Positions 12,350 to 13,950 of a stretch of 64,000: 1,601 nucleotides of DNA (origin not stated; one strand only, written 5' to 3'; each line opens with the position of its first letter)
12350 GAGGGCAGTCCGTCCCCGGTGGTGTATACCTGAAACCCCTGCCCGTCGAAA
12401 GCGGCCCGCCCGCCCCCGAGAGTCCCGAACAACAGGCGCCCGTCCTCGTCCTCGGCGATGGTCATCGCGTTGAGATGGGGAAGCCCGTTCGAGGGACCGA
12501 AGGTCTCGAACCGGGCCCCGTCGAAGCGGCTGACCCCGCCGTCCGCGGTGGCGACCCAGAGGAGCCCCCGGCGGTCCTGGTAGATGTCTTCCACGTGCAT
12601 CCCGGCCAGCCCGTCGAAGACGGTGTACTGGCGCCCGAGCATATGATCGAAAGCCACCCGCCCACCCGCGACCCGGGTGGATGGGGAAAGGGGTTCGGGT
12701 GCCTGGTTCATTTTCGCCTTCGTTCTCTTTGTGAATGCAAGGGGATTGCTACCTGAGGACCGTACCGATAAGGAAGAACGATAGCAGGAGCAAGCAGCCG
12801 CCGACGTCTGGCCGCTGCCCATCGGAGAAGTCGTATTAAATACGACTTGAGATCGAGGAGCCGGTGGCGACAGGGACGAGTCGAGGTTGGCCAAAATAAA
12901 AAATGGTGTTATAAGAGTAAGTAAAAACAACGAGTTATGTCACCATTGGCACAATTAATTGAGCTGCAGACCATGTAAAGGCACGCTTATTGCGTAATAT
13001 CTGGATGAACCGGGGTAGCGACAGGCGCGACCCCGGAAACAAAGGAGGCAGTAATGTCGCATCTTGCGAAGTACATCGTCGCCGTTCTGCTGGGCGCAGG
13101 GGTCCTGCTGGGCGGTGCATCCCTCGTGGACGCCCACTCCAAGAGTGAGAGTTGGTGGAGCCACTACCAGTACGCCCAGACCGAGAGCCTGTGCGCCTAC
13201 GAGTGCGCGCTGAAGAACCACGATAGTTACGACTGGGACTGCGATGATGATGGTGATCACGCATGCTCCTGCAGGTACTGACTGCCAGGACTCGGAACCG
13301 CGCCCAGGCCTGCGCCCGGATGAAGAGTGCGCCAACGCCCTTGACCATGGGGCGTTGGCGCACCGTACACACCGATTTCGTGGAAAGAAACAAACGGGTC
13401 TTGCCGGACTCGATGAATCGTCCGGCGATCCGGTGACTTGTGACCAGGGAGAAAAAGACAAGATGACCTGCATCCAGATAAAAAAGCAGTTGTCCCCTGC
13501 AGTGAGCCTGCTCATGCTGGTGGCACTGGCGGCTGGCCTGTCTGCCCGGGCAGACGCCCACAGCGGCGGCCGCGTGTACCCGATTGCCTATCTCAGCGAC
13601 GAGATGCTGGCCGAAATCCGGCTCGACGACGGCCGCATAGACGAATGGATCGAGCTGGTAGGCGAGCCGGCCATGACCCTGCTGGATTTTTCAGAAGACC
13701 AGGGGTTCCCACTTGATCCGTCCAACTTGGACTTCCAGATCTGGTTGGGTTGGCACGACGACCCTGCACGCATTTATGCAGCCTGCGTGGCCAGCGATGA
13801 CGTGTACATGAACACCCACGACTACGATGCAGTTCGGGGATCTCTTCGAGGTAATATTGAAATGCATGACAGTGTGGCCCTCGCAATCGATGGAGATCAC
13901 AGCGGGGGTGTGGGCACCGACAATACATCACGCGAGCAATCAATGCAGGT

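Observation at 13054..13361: Small Cys-rich acidic secreted peptide as first gene of the sigma54 operon, followed by a 12-bp-stem hairpin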

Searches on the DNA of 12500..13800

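Call 7: search_rna_families(source=window, start=12500, end=13800, threshold=evalue, max_evalue=1)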
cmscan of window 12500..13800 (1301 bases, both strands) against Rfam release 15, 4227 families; matches with E-value up to 1: 1.
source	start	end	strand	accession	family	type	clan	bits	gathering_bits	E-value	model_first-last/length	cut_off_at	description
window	13526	13638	+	RF02571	Mcr7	Gene; sRNA;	-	14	380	0.89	1-351/351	no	mcr7 sRNA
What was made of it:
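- Tried and rejected: An Rfam scan of 12500-13800 found nothing meaningful (call 7), so neither the hairpin nor the 5'-UTR stem-loop is a known RNA family.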
